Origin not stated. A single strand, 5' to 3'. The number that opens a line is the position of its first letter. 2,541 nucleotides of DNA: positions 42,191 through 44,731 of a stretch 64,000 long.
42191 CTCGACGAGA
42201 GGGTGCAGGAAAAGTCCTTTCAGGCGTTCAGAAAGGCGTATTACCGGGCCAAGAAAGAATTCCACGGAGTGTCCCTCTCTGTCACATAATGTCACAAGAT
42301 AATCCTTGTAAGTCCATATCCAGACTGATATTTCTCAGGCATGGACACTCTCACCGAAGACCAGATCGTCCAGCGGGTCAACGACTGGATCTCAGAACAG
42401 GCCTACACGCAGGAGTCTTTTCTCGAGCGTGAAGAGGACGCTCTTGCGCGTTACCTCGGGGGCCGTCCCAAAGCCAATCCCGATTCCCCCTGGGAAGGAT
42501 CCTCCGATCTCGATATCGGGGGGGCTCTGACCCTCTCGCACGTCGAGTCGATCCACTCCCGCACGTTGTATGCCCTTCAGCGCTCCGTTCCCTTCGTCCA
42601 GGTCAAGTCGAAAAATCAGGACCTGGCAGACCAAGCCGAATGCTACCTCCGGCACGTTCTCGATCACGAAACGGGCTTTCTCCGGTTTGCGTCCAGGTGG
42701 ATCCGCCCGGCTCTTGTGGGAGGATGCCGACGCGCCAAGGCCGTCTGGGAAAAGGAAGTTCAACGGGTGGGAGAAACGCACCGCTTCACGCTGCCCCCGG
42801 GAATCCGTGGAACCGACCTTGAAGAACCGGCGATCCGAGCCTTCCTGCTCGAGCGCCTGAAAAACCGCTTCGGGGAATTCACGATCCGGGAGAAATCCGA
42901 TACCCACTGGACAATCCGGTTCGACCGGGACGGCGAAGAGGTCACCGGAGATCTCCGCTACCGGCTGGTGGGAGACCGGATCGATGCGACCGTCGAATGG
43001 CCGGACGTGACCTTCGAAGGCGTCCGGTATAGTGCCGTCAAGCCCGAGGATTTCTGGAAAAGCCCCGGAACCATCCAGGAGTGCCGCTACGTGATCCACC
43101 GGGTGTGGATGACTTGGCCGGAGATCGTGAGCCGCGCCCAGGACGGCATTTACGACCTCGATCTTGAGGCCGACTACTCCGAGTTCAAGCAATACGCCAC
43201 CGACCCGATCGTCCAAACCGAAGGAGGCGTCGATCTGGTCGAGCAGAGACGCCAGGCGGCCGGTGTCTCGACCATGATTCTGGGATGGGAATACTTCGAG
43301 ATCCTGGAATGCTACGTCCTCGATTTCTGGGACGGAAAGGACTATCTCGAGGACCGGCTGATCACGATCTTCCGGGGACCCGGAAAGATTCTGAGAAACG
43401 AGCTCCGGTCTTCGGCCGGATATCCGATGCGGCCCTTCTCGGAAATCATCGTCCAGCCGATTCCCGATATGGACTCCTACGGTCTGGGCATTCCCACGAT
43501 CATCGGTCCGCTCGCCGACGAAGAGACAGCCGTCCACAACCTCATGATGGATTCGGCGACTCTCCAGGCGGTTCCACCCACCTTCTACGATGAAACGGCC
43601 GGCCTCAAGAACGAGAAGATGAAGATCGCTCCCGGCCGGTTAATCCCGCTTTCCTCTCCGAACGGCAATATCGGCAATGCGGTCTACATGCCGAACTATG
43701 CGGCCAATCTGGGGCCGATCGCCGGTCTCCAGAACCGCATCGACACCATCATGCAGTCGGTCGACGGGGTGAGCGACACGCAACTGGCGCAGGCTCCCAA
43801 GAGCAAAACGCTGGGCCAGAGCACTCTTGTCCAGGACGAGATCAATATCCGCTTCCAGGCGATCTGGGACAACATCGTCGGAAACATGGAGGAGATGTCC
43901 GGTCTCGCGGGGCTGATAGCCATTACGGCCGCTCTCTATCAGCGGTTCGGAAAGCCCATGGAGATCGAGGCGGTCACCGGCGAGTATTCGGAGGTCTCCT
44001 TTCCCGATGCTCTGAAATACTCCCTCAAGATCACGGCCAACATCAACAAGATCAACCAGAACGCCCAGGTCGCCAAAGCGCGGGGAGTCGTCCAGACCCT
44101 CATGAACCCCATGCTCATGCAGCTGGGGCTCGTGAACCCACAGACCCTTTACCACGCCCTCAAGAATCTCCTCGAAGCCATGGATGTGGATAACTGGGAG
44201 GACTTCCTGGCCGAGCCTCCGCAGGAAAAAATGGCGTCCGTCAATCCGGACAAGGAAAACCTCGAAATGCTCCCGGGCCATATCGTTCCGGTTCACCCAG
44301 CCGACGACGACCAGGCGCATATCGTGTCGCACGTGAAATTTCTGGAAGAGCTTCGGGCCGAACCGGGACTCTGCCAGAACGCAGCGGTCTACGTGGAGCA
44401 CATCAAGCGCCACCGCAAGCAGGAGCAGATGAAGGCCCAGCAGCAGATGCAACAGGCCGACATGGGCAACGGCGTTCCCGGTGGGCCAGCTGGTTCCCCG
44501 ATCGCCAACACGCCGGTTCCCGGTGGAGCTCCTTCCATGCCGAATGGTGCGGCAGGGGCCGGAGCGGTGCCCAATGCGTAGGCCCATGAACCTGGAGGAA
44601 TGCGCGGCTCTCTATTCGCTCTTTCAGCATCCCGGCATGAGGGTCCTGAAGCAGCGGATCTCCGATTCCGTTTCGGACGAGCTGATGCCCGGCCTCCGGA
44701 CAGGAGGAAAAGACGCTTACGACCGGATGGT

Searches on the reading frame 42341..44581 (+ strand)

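Call 7: search_protein_families(library=phrogs, proteins=[window:42341-44581:+], max_evalue=0.001)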
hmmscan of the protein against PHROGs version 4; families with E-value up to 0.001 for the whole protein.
window:42341-44581:+ (746 aa): 2 families
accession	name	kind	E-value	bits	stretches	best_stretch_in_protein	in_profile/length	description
phrog_1216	-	head and packaging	4.2e-20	72.9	1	8-705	15-663/714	portal protein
phrog_332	-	connector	1.6e-14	54.2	1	217-616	143-500/560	head-tail adaptor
